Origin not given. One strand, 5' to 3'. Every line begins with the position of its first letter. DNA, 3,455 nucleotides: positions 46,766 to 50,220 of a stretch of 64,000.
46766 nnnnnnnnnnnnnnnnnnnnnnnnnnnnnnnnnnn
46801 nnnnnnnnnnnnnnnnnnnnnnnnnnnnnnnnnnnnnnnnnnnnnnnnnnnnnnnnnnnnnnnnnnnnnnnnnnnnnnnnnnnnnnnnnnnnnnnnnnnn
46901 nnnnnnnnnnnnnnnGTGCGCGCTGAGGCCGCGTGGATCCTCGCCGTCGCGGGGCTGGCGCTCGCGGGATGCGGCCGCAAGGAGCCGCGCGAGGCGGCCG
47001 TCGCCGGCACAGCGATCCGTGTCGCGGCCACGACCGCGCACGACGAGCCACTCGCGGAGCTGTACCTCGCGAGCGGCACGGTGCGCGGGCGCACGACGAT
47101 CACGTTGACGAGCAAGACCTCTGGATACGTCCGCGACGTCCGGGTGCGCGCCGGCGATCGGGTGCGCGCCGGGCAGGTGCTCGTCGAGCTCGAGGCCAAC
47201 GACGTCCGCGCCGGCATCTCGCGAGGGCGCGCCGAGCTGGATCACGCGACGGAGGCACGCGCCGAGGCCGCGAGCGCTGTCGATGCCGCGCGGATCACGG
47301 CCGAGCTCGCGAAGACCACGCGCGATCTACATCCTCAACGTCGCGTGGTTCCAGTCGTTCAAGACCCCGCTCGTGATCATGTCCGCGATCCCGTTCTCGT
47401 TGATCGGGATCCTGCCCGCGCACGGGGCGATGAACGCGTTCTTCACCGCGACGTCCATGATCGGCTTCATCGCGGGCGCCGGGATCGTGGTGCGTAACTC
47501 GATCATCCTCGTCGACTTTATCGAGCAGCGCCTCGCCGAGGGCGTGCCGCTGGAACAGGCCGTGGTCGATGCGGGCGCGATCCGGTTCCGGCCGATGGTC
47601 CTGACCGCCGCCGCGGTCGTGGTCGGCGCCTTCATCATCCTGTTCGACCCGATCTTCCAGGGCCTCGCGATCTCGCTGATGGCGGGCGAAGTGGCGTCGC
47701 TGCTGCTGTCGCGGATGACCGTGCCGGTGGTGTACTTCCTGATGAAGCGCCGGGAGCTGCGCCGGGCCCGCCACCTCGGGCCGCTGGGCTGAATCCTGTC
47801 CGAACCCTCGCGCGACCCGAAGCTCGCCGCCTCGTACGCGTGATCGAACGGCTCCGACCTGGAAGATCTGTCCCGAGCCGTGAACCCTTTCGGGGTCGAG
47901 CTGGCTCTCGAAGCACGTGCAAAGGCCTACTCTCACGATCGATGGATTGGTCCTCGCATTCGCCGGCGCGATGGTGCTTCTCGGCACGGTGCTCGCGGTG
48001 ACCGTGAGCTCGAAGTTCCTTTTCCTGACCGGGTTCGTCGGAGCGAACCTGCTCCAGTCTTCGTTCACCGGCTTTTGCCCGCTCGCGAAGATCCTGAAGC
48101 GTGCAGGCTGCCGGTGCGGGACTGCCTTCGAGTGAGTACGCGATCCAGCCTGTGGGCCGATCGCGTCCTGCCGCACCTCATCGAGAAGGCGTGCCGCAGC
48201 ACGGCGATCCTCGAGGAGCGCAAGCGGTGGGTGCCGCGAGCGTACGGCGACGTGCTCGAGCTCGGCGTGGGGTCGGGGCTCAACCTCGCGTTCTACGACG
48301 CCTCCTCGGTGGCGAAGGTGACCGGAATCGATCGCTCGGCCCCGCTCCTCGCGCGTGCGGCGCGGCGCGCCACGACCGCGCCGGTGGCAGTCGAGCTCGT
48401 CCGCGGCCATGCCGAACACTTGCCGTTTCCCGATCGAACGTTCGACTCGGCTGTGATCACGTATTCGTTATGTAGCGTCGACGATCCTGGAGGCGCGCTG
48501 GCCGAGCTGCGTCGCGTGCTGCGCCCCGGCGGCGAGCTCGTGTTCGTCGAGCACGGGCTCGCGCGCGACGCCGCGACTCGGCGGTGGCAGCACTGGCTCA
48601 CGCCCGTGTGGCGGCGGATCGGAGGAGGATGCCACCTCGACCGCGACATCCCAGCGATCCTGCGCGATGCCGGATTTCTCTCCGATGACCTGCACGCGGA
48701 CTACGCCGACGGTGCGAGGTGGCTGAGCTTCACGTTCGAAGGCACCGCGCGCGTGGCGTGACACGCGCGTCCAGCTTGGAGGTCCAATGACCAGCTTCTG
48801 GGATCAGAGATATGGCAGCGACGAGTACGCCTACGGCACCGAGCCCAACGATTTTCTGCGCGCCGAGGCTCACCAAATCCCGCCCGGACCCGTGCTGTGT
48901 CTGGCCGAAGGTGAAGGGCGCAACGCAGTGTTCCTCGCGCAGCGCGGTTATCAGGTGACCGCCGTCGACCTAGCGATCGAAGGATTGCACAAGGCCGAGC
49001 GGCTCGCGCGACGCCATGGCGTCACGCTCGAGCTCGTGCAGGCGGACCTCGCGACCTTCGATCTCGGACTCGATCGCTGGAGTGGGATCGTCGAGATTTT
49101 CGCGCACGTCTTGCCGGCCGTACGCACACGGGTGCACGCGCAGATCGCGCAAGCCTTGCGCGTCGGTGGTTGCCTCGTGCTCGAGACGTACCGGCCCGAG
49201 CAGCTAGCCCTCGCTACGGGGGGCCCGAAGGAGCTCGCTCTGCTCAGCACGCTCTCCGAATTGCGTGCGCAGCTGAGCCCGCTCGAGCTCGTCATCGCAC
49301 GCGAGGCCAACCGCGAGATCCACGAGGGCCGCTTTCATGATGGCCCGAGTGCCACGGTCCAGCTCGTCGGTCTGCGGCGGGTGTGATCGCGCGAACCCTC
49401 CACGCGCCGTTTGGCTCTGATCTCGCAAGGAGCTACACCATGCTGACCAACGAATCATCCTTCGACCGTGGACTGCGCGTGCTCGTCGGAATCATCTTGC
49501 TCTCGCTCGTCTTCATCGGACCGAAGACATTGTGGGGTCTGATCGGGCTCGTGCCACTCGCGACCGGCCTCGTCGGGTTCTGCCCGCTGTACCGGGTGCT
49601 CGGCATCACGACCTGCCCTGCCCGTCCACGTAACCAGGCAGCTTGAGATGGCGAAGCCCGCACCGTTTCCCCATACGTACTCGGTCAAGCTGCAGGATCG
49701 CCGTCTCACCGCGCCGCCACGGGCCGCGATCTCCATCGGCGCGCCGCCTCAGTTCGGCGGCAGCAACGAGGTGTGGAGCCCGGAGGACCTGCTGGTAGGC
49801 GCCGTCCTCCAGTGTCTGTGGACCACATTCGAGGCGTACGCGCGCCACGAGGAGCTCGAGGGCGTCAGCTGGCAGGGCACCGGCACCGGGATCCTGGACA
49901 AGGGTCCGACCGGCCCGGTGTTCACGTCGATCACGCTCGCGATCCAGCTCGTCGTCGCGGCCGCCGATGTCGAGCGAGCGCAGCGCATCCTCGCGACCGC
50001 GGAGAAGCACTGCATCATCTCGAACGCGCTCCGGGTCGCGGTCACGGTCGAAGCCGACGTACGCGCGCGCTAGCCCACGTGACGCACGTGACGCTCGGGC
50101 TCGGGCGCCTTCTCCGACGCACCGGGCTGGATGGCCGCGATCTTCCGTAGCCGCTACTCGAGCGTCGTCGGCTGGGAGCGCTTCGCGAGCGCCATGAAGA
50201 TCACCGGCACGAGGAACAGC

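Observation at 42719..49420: Six copies of one RpoE-like ECF promoter motif define a compact thiol/redox-stress regulon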

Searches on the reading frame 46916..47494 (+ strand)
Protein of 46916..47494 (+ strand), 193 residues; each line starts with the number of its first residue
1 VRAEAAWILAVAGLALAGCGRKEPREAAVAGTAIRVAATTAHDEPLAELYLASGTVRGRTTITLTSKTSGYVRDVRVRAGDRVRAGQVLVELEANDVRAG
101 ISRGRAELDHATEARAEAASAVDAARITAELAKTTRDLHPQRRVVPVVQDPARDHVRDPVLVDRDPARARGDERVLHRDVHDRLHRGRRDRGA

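Call 6: search_protein_families(library=pfam, proteins=[window:46916-47494:+], max_evalue=0.01)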
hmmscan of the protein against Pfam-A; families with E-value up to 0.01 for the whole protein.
window:46916-47494:+ (193 aa): 3 families
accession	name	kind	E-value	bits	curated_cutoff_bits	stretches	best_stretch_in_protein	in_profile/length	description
PF13533.13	Biotin_lipoyl_2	-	8e-07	29.2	29.8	1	63-93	2-32/32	Biotin-lipoyl like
PF16576.10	HlyD_D23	-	0.00039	20.2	30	1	59-97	17-56/214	Barrel-sandwich domain of CusB or HlyD membrane-fusion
PF00364.28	Biotin_lipoyl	-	0.00081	19.6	22.1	1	63-92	44-73/73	Biotin-requiring enzyme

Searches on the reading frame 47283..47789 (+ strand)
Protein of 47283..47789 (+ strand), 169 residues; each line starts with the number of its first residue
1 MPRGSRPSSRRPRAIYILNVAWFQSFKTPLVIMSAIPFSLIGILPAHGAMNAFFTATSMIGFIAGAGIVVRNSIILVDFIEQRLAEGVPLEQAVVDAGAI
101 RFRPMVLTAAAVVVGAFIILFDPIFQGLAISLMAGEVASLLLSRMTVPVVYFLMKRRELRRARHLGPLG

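Call 6: search_protein_families(library=pfam, proteins=[window:47283-47789:+], max_evalue=0.01)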
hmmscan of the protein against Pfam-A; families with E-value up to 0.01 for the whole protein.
window:47283-47789:+ (169 aa): 1 family
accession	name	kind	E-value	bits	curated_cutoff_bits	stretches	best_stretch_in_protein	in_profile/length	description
PF00873.25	ACR_tran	-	2.9e-23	82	28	1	14-154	874-1020/1021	AcrB/AcrD/AcrF family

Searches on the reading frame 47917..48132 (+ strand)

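Call 6: search_protein_families(library=pfam, proteins=[window:47917-48132:+], max_evalue=0.01)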
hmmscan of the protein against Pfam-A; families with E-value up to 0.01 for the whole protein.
window:47917-48132:+ (72 aa): 1 family
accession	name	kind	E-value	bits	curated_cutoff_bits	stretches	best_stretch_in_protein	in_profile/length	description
PF11127.14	YgaP-like_TM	-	3.2e-11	43.6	25.3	1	7-65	7-63/66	Inner membrane protein YgaP-like, transmembrane domain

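Call 19: search_protein_families(library=ncbifam, proteins=[window:47917-48132:+], max_evalue=0.001)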
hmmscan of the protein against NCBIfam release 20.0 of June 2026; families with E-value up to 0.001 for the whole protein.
window:47917-48132:+ (72 aa): 0 families

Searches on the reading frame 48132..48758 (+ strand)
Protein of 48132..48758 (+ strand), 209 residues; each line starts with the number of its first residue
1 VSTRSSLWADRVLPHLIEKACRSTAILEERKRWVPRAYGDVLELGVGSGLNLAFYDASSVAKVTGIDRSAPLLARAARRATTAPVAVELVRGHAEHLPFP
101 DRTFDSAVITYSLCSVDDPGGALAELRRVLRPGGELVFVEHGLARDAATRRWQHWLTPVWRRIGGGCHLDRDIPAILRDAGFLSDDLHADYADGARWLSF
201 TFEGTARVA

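Call 6: search_protein_families(library=pfam, proteins=[window:48132-48758:+], max_evalue=0.01)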
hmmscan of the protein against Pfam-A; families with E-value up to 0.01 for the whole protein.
window:48132-48758:+ (209 aa): 8 families
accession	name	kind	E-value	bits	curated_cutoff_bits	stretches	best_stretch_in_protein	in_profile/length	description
PF08241.18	Methyltransf_11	-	1.6e-23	83.6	21.2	1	42-138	1-95/95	Methyltransferase domain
PF13649.12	Methyltransf_25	-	9.8e-20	71.5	27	1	41-134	1-97/97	Methyltransferase domain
PF13489.12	Methyltransf_23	-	1.3e-16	61.2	27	1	30-182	13-159/164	Methyltransferase domain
PF01209.24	Ubie_methyltran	-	7.3e-14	52.1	20.1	1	41-142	51-155/233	ubiE/COQ5 methyltransferase family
PF13847.12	Methyltransf_31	-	1.3e-12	48.1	27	1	41-147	7-118/145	Methyltransferase domain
PF08242.18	Methyltransf_12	-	5.2e-12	46.8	30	1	42-136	1-98/98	Methyltransferase domain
PF07021.18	MetW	-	0.00078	19.6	21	1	33-130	10-102/193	Methionine biosynthesis protein MetW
PF03141.22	Methyltransf_29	-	0.0014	17.7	23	1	94-144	172-223/506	Putative S-adenosyl-L-methionine-dependent methyltransferase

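Call 19: search_protein_families(library=ncbifam, proteins=[window:48132-48758:+], max_evalue=0.001)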
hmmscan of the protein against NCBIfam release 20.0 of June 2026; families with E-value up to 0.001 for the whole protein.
window:48132-48758:+ (209 aa): 29 families (the best 25 are shown)
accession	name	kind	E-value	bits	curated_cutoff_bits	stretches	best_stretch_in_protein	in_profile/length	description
TIGR01934.1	MenG_MenH_UbiE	subfamily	1.7e-17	63.4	158.35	1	37-149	39-152/223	ubiquinone/menaquinone biosynthesis methyltransferase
NF001244.0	PRK00216.1-5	equivalog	1.4e-16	60.5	216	1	40-155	51-170/236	bifunctional demethylmenaquinone methyltransferase/2-methoxy-6-polyprenyl-1,4-benzoquinol methylase UbiE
NF041537.1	ArsM_AhpD_UU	exception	2.2e-16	59.6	510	1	40-187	79-227/345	arsenite methyltransferase/AhpD domain selenoprotein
NF045667.1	MTase_DVU1556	equivalog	5.1e-16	58.8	155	1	40-139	25-120/213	DVU_1556 family methyltransferase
NF045882.1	PLipidMtase_Leg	equivalog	6.3e-16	58.8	390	1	38-152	43-157/207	phospholipid N-methyltransferase PmtA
NF001241.0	PRK00216.1-2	equivalog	8.2e-16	58.3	327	1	40-143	54-152/231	demethylmenaquinone methyltransferase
NF043040.1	corrin_prot_MT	hypoth_equivalog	3.3e-14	52.8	180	1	36-155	40-164/216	corrinoid protein-associated methyltransferase CpaM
NF041536.1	ArsM_DUF2284_UU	exception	1.8e-12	46.3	575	1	40-187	79-227/459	arsenite methyltransferase/DUF2284 domain selenoprotein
NF052510.1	methyltran_MpqE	exception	2.4e-12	46.8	335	1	40-155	49-168/234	methyl-plastoquinone biosynthesis methyltransferase MpqE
NF001243.0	PRK00216.1-4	equivalog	4.6e-12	45.8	235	1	60-141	72-154/237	demethylmenaquinone methyltransferase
NF047649.1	MTase_UXPK_star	exception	6.2e-12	45.1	460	1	40-187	80-228/283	methyltransferase/UXPK-star double selenoprotein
NF001240.0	PRK00216.1-1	equivalog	1.9e-11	43.5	378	1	63-141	91-171/251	bifunctional demethylmenaquinone methyltransferase/2-methoxy-6-polyprenyl-1,4-benzoquinol methylase UbiE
NF007610.0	PRK10258.1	equivalog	6.1e-11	42.1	342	1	35-139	40-139/251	malonyl-ACP O-methyltransferase BioC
TIGR02752.1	MenG_heptapren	equivalog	6.4e-11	42.2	419.85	1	59-141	69-152/231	demethylmenaquinone methyltransferase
NF001242.0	PRK00216.1-3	equivalog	1.9e-10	40.6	351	1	42-141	75-178/258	bifunctional demethylmenaquinone methyltransferase/2-methoxy-6-polyprenyl-1,4-benzoquinol methylase UbiE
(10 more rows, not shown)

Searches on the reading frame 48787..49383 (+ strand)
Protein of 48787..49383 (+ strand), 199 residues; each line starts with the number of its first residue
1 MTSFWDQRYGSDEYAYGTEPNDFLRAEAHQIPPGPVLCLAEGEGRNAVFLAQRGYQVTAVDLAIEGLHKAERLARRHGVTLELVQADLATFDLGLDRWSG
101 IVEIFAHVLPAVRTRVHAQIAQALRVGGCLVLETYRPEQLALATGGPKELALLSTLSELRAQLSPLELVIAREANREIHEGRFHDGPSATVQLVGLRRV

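Call 6: search_protein_families(library=pfam, proteins=[window:48787-49383:+], max_evalue=0.01)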
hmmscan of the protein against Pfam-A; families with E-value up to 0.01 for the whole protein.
window:48787-49383:+ (199 aa): 3 families
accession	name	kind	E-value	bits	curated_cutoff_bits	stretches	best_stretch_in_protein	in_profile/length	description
PF13649.12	Methyltransf_25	-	4.8e-11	43.6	27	1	36-128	1-97/97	Methyltransferase domain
PF08241.18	Methyltransf_11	-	2.3e-06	28.6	21.2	1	38-131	2-94/95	Methyltransferase domain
PF03848.20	TehB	-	4.2e-06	26.8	20.4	1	10-81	9-80/193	Tellurite resistance protein TehB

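Call 19: search_protein_families(library=ncbifam, proteins=[window:48787-49383:+], max_evalue=0.001)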
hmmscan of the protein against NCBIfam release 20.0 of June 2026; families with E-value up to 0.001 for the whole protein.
window:48787-49383:+ (199 aa): 9 families
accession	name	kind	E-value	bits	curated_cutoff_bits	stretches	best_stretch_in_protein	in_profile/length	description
NF041820.1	daptide_MTase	equivalog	2.9e-11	43.3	175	1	30-142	35-152/243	daptide-type RiPP biosynthesis methyltransferase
NF008992.0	PRK12335.1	equivalog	1.3e-08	34.3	303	1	9-90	100-180/289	SAM-dependent methyltransferase TehB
NF008405.0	PRK11207.1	equivalog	5.7e-08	32.4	218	1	6-87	5-86/198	tellurite resistance methyltransferase TehB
TIGR00477.1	tehB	equivalog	3.9e-07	29.6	219.5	1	8-92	50-133/238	tellurite resistance methyltransferase TehB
NF051855.1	GlySarMtaseBact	equivalog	2.2e-05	24.2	350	1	34-133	55-159/259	glycine/sarcosine N-methyltransferase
NF045649.1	2X_seleno_MduS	exception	3.5e-05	22.9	380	1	3-82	9-91/338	methyltransferase domain-containing selenoprotein MduS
NF008264.0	PRK11036.1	equivalog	0.00023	20.7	366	1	36-140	48-155/261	tRNA uridine 5-oxyacetic acid(34) methyltransferase CmoM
NF043040.1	corrin_prot_MT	hypoth_equivalog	0.00067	19.1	180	1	36-132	45-147/216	corrinoid protein-associated methyltransferase CpaM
NF041255.1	mycofact_MftM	equivalog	0.00081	18.8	200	0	31-127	138-233/289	mycofactocin oligosaccharide methyltransferase MftM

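Call 67: search_solved_structures(query=window:48787-49383:+, max_evalue=0.0001)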
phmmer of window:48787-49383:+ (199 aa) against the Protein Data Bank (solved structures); distinct sequences matched with E-value up to 0.0001: 8.
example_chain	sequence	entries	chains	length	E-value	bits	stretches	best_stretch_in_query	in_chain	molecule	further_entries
2kw5_A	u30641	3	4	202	1.1e-59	204.7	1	4-196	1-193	Slr1183 protein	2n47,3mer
9ri2_A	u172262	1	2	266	5.6e-08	35.9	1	31-142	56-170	Methyltransferase, putative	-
2i6g_A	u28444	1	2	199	2.8e-07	33.7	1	5-97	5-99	Putative methyltransferase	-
8gdu_A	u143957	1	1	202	1.3e-05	28.3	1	4-133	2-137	Methyltransferase domain-containing protein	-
6mro_A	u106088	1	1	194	1.6e-05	27.9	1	4-92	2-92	methyl transferase from Methanosarcina acetivorans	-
1wzn_A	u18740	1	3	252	1.9e-05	27.7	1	35-132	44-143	SAM-dependent methyltransferase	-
2xva_A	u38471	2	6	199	7.5e-05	25.8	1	6-97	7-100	TELLURITE RESISTANCE PROTEIN TEHB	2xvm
9w6x_A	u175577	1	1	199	9.8e-05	25.4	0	5-134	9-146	YtkW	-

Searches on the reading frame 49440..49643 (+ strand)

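Call 6: search_protein_families(library=pfam, proteins=[window:49440-49643:+], max_evalue=0.01)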
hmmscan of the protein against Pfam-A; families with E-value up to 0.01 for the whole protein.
window:49440-49643:+ (68 aa): 1 family
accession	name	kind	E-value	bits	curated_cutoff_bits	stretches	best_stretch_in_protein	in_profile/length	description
PF11127.14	YgaP-like_TM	-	1.2e-21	77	25.3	1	1-61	1-65/66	Inner membrane protein YgaP-like, transmembrane domain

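Call 19: search_protein_families(library=ncbifam, proteins=[window:49440-49643:+], max_evalue=0.001)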
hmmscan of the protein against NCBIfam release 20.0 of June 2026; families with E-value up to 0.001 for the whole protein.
window:49440-49643:+ (68 aa): 0 families

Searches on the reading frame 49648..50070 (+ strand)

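Call 19: search_protein_families(library=ncbifam, proteins=[window:49648-50070:+], max_evalue=0.001)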
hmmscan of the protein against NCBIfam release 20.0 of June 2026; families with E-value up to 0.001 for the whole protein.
window:49648-50070:+ (141 aa): 5 families
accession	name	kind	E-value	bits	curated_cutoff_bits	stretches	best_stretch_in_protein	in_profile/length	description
TIGR03563.1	perox_SACOL1771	subfamily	1.8e-08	34.4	166.15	1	29-135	27-137/138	SACOL1771 family peroxiredoxin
NF041052.1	OsmC_like_Se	domain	1.6e-06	28.1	95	1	33-138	30-140/144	OsmC-related (seleno)protein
TIGR03562.1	osmo_induc_OsmC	subfamily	2.8e-06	27.5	85.8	1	43-135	43-136/137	OsmC family peroxiredoxin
TIGR03561.1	organ_hyd_perox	subfamily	1.5e-05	25.3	88.85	1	28-137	25-133/134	Ohr family peroxiredoxin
NF052637.1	HydprxOhrVib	equivalog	9.2e-05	22.7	240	1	27-138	27-135/140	organic hydroperoxide reductase Ohr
